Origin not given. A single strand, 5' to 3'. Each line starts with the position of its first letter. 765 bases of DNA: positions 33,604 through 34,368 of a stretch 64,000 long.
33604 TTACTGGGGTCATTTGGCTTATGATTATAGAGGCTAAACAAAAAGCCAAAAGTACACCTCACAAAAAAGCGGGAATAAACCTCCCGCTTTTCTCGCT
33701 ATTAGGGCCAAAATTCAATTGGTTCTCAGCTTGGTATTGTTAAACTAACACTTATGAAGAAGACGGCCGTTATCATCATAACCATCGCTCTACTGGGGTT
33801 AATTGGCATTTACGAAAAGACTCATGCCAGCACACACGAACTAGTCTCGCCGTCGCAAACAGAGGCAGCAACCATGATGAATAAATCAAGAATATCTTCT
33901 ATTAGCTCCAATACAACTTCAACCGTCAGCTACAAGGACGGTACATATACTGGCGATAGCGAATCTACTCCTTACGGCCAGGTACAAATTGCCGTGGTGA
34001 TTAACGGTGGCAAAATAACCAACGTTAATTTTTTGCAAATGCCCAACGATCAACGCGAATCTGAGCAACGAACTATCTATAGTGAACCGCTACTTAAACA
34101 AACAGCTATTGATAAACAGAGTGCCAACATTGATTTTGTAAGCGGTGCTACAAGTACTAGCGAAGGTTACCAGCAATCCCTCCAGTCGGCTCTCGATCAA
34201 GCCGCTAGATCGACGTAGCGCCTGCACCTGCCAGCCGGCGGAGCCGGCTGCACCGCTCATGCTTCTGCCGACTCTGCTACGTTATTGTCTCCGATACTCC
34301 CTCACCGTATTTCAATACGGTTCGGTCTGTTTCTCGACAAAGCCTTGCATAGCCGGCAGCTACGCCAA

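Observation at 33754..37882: Compact flavinylation and transmembrane electron-transfer cluster: FMN-binding protein, ApbE, RnfD-like/FNR fusion and NDH-2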

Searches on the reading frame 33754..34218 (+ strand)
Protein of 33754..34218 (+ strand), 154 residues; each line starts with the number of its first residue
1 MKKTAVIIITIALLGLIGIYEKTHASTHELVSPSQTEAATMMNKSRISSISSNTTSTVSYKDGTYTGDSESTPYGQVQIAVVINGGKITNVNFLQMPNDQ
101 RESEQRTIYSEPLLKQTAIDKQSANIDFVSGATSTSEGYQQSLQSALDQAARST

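Call 3: search_protein_families(library=pfam, proteins=[window:33754-34218:+], max_evalue=0.01)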
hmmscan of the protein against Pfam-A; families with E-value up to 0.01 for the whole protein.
window:33754-34218:+ (154 aa): 1 family
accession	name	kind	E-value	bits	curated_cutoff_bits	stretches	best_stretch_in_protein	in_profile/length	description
PF04205.19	FMN_bind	-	9.2e-10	39.5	22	1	75-148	4-77/77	FMN-binding domain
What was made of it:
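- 33754..34218 (+): NqrC/RnfG-like FMN_bind subunit (154 aa). It has an N-terminal MKK plus hydrophobic anchor (residues 1-19), a Ser/Thr-rich linker and an FMN_bind domain (residues 75-148). Pfam PF04205, E 9e-10 (call 3).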

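Call 56: search_protein_families(library=ncbifam, proteins=[window:33754-34218:+], max_evalue=0.00001)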
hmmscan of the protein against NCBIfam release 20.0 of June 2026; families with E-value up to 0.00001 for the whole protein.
window:33754-34218:+ (154 aa): 1 family
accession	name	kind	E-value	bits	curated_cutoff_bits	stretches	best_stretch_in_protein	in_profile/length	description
NF041941.1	lipo_FMN_PplA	exception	8.9e-07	28.4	325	0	7-151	5-164/302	extracellular electron transfer flavoprotein PplA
